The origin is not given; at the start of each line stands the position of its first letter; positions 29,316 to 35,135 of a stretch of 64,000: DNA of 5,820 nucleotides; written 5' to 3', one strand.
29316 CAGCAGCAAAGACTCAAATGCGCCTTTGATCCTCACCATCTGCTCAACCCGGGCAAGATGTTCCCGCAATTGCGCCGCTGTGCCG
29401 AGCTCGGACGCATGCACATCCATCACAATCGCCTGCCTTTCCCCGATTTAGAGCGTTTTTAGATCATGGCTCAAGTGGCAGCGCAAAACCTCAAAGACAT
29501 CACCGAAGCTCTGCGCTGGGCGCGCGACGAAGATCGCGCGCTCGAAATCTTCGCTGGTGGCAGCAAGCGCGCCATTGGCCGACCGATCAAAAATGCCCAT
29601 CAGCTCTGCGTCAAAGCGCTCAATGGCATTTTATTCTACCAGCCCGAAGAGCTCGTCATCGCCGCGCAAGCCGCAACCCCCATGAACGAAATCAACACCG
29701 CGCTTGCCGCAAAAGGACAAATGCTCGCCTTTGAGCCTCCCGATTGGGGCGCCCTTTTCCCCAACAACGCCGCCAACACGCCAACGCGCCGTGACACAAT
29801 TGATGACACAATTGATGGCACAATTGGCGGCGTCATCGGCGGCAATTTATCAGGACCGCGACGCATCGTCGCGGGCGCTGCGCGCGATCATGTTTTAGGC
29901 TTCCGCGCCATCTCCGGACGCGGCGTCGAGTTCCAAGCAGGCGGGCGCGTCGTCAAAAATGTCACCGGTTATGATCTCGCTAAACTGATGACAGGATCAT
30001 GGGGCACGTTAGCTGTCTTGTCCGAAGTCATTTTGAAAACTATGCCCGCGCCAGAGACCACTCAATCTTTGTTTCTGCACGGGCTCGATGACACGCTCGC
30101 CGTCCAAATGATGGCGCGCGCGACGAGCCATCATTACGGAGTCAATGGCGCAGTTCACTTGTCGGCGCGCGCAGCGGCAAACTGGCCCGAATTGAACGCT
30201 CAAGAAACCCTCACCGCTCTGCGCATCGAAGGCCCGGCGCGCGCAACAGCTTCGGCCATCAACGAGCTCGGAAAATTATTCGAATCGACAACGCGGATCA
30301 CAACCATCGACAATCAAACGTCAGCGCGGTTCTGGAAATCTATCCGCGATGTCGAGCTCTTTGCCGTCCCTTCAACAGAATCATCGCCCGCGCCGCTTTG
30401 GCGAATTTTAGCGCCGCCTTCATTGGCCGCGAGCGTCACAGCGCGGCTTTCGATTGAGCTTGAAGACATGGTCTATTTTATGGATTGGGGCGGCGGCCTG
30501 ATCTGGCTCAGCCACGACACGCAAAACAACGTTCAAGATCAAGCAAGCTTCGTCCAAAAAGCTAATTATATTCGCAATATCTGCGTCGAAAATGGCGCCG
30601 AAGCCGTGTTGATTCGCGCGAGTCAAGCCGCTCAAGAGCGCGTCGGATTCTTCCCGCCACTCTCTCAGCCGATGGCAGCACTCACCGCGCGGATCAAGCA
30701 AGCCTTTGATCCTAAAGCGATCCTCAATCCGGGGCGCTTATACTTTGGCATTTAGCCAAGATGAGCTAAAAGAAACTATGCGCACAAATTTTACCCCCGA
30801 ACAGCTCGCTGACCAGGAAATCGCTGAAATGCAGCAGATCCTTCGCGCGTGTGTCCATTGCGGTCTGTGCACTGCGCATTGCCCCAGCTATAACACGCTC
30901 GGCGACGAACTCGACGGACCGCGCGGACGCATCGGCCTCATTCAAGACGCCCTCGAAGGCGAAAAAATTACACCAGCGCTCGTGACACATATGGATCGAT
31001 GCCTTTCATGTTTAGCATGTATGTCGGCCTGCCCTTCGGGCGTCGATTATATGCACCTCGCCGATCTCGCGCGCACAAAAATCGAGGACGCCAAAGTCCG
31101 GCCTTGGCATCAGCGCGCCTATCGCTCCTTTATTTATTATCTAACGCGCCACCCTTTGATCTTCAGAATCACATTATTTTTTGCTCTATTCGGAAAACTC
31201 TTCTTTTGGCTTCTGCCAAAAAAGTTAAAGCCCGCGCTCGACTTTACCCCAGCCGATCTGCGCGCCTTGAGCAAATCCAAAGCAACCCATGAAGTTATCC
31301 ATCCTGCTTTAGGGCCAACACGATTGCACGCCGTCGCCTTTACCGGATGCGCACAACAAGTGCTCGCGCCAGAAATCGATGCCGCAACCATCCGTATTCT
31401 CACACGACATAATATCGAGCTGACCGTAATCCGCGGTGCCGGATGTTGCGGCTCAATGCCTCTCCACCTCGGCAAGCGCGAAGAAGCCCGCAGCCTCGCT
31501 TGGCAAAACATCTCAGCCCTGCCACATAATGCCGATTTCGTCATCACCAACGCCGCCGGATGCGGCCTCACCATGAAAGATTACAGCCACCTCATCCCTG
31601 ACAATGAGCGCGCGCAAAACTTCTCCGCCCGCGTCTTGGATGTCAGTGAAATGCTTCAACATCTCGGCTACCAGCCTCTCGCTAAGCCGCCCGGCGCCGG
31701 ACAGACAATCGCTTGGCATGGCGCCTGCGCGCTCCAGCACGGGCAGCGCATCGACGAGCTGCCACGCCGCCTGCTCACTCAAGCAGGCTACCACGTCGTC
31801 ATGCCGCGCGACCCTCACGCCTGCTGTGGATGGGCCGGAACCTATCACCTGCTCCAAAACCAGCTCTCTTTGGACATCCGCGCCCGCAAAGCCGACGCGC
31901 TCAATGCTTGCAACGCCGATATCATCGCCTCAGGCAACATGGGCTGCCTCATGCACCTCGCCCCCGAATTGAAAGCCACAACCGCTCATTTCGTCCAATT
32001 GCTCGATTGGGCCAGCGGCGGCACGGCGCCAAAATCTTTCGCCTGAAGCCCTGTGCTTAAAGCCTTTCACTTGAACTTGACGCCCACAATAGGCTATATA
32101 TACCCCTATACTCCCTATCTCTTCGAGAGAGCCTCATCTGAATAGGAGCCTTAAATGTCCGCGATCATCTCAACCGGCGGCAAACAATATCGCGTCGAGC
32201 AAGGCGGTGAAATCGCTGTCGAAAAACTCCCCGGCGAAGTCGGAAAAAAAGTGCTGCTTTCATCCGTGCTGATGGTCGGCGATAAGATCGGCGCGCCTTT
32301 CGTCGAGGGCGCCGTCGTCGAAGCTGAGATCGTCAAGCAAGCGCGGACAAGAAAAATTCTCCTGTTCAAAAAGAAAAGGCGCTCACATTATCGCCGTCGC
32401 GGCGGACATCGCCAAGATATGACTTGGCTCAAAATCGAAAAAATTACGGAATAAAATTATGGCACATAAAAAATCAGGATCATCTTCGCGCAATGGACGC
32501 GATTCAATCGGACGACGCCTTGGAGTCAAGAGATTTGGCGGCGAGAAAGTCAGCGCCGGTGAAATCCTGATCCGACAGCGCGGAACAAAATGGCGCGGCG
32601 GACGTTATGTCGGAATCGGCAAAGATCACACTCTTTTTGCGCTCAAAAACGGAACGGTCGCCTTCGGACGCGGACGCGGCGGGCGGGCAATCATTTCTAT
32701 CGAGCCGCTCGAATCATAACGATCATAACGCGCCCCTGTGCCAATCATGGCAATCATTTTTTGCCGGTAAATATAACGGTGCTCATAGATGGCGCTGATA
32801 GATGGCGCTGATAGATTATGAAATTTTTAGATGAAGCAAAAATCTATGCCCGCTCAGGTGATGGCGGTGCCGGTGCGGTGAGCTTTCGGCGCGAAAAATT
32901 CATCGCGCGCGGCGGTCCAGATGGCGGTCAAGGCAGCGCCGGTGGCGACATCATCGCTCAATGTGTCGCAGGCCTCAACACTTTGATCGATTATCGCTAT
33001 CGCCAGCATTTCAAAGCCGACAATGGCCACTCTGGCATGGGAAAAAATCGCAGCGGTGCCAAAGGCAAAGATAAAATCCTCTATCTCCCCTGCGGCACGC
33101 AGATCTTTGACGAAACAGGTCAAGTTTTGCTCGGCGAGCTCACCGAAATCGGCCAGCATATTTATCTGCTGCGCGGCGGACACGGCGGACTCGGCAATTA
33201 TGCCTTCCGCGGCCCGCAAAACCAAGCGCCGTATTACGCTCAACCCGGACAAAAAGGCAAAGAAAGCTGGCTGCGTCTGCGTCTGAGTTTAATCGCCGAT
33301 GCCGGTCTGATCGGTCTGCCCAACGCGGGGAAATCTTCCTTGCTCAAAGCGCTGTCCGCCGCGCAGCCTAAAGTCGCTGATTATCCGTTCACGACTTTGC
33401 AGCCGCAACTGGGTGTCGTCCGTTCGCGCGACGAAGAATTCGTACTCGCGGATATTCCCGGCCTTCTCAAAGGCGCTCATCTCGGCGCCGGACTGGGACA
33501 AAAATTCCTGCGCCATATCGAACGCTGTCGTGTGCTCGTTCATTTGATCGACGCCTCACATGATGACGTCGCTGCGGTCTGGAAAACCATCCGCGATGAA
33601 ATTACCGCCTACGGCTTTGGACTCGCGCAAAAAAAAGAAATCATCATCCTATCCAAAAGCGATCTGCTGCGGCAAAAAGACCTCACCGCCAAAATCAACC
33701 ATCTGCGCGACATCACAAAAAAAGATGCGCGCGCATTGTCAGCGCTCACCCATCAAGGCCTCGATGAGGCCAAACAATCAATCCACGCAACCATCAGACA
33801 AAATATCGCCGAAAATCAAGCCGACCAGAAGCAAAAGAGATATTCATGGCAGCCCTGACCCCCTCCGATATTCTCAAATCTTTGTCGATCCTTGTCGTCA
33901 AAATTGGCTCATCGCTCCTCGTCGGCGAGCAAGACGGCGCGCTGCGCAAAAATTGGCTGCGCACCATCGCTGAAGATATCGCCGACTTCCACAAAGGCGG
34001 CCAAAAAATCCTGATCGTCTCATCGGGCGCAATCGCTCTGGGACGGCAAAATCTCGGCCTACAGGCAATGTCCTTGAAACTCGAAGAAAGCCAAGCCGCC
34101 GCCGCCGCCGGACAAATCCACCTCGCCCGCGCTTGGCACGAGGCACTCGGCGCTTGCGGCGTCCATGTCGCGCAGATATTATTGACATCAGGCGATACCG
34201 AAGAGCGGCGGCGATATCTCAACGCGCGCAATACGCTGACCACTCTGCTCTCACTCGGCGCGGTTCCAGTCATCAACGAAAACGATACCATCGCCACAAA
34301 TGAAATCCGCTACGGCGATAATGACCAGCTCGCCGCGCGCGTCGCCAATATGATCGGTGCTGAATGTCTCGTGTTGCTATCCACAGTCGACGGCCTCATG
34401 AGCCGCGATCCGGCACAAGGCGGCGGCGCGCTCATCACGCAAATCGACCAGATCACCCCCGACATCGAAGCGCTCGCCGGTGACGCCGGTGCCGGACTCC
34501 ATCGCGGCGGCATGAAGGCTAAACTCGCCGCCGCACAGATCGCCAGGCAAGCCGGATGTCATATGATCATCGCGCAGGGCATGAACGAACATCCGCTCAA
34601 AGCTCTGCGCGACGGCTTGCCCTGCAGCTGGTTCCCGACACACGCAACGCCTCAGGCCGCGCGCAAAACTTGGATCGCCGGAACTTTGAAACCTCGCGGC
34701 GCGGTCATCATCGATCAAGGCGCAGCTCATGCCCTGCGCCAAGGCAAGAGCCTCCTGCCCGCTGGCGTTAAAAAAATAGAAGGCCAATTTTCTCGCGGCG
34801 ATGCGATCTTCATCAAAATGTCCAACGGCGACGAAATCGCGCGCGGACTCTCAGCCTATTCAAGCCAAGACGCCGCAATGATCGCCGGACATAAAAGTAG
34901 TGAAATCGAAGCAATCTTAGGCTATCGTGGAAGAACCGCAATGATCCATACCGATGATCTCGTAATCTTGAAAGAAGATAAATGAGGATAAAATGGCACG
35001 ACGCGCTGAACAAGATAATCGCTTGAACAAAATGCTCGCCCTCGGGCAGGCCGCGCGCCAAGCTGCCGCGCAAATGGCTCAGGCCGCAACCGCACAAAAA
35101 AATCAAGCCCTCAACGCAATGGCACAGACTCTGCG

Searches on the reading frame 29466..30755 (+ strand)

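Call 69: search_protein_families(library=ncbifam, proteins=[window:29466-30755:+], max_evalue=1e-10)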
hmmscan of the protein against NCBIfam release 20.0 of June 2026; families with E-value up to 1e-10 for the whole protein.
window:29466-30755:+ (429 aa): 2 families
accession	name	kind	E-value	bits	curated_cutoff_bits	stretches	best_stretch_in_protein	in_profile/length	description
NF008439.0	PRK11282.1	equivalog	6.6e-82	275.2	284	1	7-427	6-356/358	glycolate oxidase subunit GlcE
TIGR00387.1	glcD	equivalog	4.1e-20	72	567.9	1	117-203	95-181/413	glycolate oxidase subunit GlcD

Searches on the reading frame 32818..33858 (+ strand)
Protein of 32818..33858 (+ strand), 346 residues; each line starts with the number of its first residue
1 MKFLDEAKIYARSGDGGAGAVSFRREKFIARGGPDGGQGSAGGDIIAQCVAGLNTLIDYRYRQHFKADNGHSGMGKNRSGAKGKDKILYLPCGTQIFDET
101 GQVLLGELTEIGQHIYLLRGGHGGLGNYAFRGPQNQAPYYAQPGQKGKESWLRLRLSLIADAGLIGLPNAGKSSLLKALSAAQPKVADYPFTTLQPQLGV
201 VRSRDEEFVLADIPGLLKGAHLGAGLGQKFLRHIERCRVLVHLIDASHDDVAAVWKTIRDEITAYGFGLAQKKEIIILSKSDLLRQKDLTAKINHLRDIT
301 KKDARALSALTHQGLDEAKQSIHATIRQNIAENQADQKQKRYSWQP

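Call 69: search_protein_families(library=ncbifam, proteins=[window:32818-33858:+], max_evalue=1e-10)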
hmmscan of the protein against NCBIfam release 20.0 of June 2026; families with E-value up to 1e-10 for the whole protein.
window:32818-33858:+ (346 aa): 9 families
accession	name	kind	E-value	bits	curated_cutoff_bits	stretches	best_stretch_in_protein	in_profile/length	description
NF008956.1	PRK12299.1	equivalog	2e-126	421.4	300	1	2-326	1-325/327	GTPase ObgE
TIGR02729.1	Obg_CgtA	equivalog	2e-124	414.9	280.25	1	3-325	1-327/329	Obg family GTPase CgtA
NF008955.0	PRK12297.1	equivalog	4e-122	408.2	406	1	1-339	1-341/429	GTPase ObgE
NF008954.1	PRK12296.1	equivalog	2.4e-97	326.3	377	1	2-340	3-353/470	GTPase ObgE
NF007171.0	PRK09602.1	subfamily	1.2e-19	70.5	387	0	210-248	77-115/397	YchF-related putative GTPase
TIGR00092.1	TIGR00092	equivalog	2.3e-16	59.9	279.2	1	161-249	4-110/368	redox-regulated ATPase YchF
NF000908.1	PRK00089.1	equivalog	5.2e-15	55.5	237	1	163-329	7-170/291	GTPase Era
TIGR03156.1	GTP_HflX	equivalog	1.7e-14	53.5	216.75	1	160-325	190-350/351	GTPase HflX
TIGR03594.1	GTPase_EngA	equivalog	7e-11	41.8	306.7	1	163-328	179-348/432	ribosome biogenesis GTPase Der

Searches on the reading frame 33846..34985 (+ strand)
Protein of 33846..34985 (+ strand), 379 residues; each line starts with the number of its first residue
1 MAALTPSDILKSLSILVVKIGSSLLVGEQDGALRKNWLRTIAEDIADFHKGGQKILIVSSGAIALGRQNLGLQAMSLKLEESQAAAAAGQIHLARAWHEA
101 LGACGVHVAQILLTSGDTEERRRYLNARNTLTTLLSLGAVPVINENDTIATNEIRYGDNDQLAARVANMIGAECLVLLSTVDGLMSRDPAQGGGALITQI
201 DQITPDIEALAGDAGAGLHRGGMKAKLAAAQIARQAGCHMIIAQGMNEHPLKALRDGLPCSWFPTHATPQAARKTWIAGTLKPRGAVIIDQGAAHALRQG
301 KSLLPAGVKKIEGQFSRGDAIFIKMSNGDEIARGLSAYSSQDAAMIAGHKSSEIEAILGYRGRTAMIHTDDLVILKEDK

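Call 69: search_protein_families(library=ncbifam, proteins=[window:33846-34985:+], max_evalue=1e-10)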
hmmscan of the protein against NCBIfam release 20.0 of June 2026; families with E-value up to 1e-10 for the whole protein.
window:33846-34985:+ (379 aa): 3 families
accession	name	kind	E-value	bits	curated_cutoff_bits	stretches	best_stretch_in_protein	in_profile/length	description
TIGR01027.1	proB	equivalog_domain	1.3e-113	379.9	186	1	16-374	3-363/363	glutamate 5-kinase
TIGR01092.1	P5CS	equivalog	1.4e-33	116.1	796.75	1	10-257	4-266/715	delta l-pyrroline-5-carboxylate synthetase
NF010659.0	PRK14058.1-1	equivalog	2e-11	43.6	223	0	129-253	141-257/267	[LysW]-aminoadipate kinase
